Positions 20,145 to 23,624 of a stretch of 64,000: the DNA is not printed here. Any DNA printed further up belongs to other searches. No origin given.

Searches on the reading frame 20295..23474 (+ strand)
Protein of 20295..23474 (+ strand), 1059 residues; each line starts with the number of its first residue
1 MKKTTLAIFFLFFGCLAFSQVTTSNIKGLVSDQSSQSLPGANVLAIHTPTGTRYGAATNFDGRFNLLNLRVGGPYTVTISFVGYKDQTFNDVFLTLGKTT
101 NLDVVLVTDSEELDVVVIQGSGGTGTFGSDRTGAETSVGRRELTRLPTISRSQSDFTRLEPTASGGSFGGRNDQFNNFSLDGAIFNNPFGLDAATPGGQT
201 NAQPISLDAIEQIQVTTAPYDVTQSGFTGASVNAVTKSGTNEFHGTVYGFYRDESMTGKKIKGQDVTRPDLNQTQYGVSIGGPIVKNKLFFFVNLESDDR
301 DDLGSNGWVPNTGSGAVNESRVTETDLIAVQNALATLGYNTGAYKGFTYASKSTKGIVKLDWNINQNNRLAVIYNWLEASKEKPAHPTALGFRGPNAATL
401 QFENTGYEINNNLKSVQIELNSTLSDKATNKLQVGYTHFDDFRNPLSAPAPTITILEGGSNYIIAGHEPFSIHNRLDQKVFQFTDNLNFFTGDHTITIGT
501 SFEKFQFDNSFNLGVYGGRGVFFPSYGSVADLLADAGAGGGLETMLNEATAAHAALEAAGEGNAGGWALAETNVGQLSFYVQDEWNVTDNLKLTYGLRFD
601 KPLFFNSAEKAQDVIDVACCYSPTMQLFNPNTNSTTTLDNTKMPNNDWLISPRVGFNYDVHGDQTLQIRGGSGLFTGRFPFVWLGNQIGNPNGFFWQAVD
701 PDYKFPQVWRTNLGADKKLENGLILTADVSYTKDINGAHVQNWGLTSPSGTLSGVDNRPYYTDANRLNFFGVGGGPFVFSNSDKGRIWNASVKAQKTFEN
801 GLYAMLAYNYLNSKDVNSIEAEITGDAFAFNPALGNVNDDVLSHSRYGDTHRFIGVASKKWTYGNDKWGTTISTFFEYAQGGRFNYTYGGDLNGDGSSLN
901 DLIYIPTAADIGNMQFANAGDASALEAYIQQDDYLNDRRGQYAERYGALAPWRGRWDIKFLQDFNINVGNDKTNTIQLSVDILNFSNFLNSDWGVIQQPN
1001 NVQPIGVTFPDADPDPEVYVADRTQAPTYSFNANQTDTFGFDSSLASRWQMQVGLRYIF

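Call 45: search_protein_families(library=pfam, proteins=[window:20295-23474:+], max_evalue=0.0001)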
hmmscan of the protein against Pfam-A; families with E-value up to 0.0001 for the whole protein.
window:20295-23474:+ (1059 aa): 3 families
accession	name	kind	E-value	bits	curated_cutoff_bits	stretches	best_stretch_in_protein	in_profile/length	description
PF25183.1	OMP_b-brl_4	-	3.2e-52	178.5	30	1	235-680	1-466/838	Outer membrane beta barrel domain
PF13620.12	CarboxypepD_reg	-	5.2e-20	72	32.3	1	26-106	2-81/82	Carboxypeptidase regulatory-like domain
PF13715.12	CarbopepD_reg_2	-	6.7e-13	48.9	32.2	1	26-118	1-88/88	CarboxypepD_reg-like domain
